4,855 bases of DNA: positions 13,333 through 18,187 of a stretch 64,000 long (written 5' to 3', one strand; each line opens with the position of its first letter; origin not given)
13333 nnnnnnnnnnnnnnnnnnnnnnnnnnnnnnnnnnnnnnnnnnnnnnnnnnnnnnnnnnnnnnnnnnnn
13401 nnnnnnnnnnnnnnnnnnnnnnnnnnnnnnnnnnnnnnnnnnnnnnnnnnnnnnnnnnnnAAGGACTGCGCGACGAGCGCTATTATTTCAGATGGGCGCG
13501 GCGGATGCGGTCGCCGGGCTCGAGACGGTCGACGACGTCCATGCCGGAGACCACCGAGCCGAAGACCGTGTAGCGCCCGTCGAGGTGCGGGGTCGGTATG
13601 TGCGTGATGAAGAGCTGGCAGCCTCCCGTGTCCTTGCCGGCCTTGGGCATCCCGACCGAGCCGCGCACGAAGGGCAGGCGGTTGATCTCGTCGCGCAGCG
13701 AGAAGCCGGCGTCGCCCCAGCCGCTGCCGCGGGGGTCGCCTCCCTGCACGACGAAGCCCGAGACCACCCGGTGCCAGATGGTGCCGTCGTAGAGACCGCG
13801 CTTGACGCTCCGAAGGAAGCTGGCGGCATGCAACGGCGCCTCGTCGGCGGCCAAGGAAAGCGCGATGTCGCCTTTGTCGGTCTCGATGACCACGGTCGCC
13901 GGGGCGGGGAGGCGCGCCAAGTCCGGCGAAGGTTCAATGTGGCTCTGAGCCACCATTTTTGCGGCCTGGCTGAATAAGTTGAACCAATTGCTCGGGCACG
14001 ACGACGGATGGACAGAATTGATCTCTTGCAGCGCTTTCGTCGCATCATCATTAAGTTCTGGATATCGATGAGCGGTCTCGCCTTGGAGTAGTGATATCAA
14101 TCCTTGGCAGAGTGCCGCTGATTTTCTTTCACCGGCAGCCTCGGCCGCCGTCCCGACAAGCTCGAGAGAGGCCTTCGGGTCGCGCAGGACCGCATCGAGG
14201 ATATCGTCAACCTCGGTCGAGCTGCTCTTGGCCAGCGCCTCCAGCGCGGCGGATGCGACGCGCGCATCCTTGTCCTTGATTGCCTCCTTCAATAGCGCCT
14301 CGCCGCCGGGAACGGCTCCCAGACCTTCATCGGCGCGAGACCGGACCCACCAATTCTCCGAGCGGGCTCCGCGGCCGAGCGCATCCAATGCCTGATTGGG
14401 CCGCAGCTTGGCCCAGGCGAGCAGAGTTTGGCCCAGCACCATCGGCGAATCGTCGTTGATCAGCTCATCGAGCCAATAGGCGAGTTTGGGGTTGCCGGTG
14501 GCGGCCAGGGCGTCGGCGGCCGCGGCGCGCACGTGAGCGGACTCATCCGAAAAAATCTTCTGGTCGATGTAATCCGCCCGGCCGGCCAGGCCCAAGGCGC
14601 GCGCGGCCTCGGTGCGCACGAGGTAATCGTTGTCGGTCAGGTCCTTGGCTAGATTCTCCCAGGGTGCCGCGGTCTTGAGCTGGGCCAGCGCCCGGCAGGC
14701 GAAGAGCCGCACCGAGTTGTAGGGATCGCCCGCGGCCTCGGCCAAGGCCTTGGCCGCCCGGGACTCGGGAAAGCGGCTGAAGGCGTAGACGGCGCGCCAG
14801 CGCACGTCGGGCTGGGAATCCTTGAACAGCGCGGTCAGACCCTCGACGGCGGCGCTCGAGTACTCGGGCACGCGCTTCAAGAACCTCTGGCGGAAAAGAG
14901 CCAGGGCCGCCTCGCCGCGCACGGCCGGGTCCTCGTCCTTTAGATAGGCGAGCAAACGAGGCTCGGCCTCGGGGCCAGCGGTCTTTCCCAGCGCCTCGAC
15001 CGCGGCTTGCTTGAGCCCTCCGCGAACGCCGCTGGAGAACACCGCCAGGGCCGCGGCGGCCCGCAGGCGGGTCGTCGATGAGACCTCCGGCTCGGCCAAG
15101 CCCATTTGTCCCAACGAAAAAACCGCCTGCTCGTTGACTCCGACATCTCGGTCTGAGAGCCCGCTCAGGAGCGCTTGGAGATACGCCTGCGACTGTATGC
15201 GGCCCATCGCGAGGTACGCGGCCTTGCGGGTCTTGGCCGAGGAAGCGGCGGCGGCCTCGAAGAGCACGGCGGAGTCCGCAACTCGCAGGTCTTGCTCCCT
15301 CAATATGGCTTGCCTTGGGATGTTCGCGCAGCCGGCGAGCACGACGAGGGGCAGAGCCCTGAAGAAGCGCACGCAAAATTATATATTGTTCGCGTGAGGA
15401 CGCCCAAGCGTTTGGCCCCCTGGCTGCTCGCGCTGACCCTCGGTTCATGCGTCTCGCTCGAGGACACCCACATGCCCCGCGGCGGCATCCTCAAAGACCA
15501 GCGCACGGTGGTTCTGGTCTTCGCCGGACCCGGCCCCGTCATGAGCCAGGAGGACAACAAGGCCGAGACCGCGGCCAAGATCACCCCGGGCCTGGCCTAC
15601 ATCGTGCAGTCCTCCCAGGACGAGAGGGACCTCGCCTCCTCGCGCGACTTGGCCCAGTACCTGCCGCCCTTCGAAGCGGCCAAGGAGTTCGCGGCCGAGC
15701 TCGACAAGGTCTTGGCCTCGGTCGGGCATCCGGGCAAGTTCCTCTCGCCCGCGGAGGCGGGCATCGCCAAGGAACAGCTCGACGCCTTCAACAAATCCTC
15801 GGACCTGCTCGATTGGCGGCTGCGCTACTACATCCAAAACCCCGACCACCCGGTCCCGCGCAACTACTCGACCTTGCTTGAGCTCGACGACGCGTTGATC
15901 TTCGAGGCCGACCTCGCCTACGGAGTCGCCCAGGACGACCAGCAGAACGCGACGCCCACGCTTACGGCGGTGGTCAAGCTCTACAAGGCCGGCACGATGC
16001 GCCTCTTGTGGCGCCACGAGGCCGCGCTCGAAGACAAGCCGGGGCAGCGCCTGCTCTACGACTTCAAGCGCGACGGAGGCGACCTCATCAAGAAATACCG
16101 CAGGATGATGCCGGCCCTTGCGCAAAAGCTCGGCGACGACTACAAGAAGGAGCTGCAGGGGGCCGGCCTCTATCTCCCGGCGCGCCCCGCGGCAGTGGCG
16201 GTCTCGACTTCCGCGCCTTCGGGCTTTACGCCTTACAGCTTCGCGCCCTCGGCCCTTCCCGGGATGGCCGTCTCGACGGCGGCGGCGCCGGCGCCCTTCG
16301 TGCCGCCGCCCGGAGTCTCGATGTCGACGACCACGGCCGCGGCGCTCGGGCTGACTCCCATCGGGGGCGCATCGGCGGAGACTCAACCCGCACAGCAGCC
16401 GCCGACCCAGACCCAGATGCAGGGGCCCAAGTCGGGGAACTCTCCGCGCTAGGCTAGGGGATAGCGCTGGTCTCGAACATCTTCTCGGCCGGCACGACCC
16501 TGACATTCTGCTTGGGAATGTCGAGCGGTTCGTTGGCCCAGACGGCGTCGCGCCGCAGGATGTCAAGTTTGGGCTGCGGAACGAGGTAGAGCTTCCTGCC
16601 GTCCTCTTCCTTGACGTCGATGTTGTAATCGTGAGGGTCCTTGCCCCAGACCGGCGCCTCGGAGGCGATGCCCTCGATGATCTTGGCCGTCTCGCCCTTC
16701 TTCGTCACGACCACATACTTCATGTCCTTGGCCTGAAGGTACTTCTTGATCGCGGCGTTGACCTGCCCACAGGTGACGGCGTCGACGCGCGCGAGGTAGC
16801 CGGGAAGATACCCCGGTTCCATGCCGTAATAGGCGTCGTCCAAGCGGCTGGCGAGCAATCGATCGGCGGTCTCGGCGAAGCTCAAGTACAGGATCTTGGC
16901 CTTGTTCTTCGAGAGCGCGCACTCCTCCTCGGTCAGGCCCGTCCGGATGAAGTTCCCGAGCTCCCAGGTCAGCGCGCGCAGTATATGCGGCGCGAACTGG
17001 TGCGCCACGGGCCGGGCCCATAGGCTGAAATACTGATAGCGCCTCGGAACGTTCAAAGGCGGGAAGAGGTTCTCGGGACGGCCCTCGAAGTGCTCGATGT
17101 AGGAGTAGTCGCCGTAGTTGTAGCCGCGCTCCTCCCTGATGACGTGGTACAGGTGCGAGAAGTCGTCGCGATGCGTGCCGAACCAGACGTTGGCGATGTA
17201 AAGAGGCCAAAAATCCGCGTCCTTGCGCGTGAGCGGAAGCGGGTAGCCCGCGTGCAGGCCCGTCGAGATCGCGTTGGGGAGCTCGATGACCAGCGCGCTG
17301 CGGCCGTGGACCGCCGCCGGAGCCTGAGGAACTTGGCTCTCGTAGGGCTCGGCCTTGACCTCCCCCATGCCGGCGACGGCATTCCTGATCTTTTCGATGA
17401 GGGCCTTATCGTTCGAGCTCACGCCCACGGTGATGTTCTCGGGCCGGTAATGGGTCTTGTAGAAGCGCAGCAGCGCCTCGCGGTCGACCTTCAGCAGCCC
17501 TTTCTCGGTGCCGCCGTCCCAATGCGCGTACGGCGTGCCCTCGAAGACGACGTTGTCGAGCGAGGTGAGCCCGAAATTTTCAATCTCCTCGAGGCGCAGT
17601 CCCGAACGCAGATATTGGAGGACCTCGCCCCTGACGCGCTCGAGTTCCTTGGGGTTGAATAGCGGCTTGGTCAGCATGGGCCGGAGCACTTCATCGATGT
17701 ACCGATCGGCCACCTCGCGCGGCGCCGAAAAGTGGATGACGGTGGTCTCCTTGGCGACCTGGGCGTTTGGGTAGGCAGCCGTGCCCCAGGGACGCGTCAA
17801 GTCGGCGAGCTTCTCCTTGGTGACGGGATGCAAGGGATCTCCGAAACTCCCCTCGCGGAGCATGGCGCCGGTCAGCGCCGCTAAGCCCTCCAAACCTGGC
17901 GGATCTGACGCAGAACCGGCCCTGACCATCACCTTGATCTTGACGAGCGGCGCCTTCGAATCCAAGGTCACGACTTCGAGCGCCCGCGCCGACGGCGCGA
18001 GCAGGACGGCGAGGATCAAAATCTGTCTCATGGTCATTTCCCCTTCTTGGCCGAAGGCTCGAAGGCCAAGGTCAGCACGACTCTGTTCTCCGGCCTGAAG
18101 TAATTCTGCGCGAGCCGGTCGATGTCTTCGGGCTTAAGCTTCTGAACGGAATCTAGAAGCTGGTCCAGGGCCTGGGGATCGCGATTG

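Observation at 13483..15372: Lipoprotein fusing about 470 aa of HEAT/PBS-lyase repeats to a cyclophilin PPIase domain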

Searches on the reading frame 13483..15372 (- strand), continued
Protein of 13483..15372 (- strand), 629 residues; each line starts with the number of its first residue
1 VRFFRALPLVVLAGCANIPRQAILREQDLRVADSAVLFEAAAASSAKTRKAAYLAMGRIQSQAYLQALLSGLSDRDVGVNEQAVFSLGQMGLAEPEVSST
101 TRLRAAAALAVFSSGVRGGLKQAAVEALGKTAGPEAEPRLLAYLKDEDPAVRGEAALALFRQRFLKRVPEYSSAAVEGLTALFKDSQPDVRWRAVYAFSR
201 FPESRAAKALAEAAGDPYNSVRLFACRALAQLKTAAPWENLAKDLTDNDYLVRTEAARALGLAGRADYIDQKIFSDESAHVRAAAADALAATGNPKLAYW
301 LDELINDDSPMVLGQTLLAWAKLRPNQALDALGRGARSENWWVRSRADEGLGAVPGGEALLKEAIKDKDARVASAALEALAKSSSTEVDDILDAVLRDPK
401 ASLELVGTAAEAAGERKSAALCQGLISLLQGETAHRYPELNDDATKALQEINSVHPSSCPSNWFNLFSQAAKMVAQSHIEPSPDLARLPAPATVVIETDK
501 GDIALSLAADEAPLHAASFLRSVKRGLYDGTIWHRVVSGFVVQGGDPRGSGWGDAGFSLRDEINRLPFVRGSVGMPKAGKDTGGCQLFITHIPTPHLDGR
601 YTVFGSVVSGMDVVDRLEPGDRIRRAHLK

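Call 47: find_encoding_contigs(protein=P0100, flank=8000, max_places=2)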
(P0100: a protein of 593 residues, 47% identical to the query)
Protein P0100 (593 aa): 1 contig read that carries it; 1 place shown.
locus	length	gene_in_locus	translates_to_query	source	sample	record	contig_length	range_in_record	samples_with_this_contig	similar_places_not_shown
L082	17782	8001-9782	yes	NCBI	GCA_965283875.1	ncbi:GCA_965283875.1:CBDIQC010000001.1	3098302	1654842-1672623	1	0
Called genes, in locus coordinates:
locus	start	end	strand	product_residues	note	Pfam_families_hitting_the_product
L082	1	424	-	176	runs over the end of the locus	PF00929:RNase_T, PF16473:Rv2179c-like (faint)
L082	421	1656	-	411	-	PF00696:AA_kinase, PF01842:ACT (faint), PF22468:ACT_9, PF13840:ACT_7, PF22468:ACT_9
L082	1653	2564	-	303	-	PF22700:MVD-like_N (faint), PF00288:GHMP_kinases_N, PF08544:GHMP_kinases_C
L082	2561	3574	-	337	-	PF00291:PALP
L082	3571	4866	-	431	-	PF03447:NAD_binding_3, PF00742:Homoserine_dh, PF01842:ACT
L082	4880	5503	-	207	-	-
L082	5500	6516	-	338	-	-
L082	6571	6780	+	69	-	-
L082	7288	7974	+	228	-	PF07335:Glyco_hydro_75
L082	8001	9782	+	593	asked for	PF13513:HEAT_EZ (faint), PF02985:HEAT (faint), PF13646:HEAT_2 (weak), PF00160:Pro_isomerase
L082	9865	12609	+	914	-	PF07517:SecA_DEAD, PF00270:DEAD (weak), PF01043:SecA_PP_bind, PF21090:P-loop_SecA, PF07516:SecA_SW, PF02810:SEC-C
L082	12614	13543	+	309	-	PF20154:LNT_N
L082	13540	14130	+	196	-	PF00795:CN_hydrolase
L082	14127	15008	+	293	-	PF00850:Hist_deacetyl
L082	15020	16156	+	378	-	PF03462:PCRF, PF00472:RF-1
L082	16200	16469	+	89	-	PF05157:MshEN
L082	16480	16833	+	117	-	-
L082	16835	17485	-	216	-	-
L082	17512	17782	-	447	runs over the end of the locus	PF00206:Lyase_1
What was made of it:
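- The secA linkage lies in a region that is collinear over many unrelated genes (call 47). The Elusimicrobia region is broadly collinear (call 47).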

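Call 48: search_protein_representatives(alignment_id=A1)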
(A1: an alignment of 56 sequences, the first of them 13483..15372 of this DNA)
Query: 56 sequences, 623 profile positions. Proteins with E-value up to 0.001 (for the whole library): 145258; up to 1e-10: 59473; up to 1e-30: 9141. The best 150 are listed.
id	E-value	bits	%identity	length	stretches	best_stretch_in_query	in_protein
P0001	4.3e-258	874.7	-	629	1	1-623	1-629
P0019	1.2e-241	820.4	-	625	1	1-623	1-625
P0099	1.4e-241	820.1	-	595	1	37-622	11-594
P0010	1.1e-239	813.9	-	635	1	16-623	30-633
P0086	3.7e-228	775.8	-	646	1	5-623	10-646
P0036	3.7e-222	756.0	-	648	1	6-622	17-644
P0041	9.1e-207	705.1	-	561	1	71-622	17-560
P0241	1.2e-205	701.5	-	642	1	2-623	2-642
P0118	3.9e-200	683.2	-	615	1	43-623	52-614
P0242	3.4e-197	673.5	-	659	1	5-623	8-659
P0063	1.2e-190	651.9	-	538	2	336-623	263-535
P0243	6.1e-189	646.3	-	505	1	136-622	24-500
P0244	3.7e-185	633.8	-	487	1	159-621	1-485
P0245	9.3e-182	622.5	-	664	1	8-621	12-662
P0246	7.8e-181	619.5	-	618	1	6-620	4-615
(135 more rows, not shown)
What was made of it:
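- There are 9,141 cluster representatives at E<=1e-30, and most of the best 150 match end to end (call 48).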

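Call 53: search_protein_families(library=pfam, proteins=[L064:14253-15275:+, L069:13779-14168:+, L021:10102-11016:-, L029:7042-7695:-, L038:5685-6596:-], max_evalue=0.001)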
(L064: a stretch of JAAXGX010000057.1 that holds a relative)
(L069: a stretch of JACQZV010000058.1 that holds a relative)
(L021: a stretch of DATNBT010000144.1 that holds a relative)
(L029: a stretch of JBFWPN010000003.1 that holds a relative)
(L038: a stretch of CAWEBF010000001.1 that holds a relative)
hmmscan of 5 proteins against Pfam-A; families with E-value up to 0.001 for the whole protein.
L064:14253-15275:+ (341 aa): 3 families
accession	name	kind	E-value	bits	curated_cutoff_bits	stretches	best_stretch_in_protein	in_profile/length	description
PF02355.23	SecD_SecF_C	-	6e-62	208.9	20.5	1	132-309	11-188/189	Protein export membrane protein SecD/SecF, C-terminal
PF07549.19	Sec_GG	-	5.4e-07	29.4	20.3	1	50-70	7-27/28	SecD/SecF GG Motif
PF15982.10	TMEM135_C_rich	-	0.00062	20.8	27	1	203-309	11-110/134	N-terminal cysteine-rich region of Transmembrane protein 135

L069:13779-14168:+ (130 aa): 1 family
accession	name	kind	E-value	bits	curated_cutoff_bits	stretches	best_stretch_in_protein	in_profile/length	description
PF02699.20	YajC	-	3.7e-25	88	28.2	1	41-116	2-77/78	Preprotein translocase subunit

L021:10102-11016:- (305 aa): 4 families
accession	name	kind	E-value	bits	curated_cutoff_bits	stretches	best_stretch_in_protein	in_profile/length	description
PF13431.12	TPR_17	-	2.7e-07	30.7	24.4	0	107-126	5-24/34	Tetratricopeptide repeat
PF14559.12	TPR_19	-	8.9e-06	26.4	25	0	230-261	4-35/68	Tetratricopeptide repeat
PF13428.12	TPR_14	-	1.3e-05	25.8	23.5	0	232-260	16-44/44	Tetratricopeptide repeat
PF13414.12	TPR_11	-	0.00072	19.6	26.8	0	150-171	15-36/42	TPR repeat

L029:7042-7695:- (218 aa): 6 families
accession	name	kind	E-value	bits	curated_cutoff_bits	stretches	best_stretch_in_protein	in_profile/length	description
PF01712.25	dNK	-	2.6e-29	102.9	27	1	11-203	1-198/203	Deoxynucleoside kinase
PF13671.12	AAA_33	-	1.6e-06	28.9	27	1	12-154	3-127/143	AAA domain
PF13238.12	AAA_18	-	2.8e-06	28.3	29.4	1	11-145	1-112/128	AAA domain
PF02223.23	Thymidylate_kin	-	7.3e-06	26.2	27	1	13-171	1-163/185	Thymidylate kinase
PF13191.12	AAA_16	-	0.00036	21.5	32.6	1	9-186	25-142/167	AAA ATPase domain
PF13401.12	AAA_22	-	0.00051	20.8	27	0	11-68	8-60/130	AAA domain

L038:5685-6596:- (304 aa): 1 family
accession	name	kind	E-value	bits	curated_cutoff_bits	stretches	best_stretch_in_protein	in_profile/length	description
PF01039.27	Carboxyl_trans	-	4.3e-17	62.4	22.3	1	65-182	58-176/493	Carboxyl transferase domain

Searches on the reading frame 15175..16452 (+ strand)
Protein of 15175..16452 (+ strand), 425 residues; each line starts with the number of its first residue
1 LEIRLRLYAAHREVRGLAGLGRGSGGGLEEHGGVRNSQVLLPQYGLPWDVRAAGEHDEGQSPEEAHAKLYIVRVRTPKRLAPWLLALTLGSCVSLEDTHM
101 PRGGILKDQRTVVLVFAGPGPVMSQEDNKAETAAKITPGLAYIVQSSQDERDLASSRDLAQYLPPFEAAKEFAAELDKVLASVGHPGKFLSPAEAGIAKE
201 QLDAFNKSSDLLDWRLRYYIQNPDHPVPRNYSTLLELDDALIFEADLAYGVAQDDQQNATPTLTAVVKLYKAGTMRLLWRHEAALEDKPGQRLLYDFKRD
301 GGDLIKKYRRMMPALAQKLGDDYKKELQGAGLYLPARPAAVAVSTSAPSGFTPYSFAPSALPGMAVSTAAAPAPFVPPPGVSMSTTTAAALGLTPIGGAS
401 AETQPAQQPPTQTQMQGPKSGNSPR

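Call 3: search_protein_families(library=pfam, proteins=[window:15175-16452:+], max_evalue=0.01)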
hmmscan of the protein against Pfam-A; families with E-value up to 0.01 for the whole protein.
window:15175-16452:+ (425 aa): 0 families

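Call 4: search_protein_families(library=ncbifam, proteins=[window:15175-16452:+], max_evalue=0.01)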
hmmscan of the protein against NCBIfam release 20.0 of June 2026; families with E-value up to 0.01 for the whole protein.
window:15175-16452:+ (425 aa): 0 families

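Call 44: search_solved_structures(query=window:15394-16452:+, max_evalue=1)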
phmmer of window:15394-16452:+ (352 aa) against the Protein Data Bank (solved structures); distinct sequences matched with E-value up to 1: 0.
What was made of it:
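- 15394..16452 (+): Divergent conserved lipoprotein of unknown function (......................). It shares the 21-bp AT-rich intergenic region. No Pfam, NCBIfam or PDB match (calls 3, 4, 44).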

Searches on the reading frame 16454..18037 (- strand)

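Call 3: search_protein_families(library=pfam, proteins=[window:16454-18037:-], max_evalue=0.01)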
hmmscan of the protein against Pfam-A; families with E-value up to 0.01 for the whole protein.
window:16454-18037:- (527 aa): 2 families
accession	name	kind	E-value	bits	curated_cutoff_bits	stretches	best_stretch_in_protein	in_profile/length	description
PF05193.26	Peptidase_M16_C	-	5e-11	43.2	23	1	183-378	1-179/181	Peptidase M16 inactive domain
PF00675.25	Peptidase_M16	-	3.2e-07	30.8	22.3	1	22-141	2-114/149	Insulinase (Peptidase family M16)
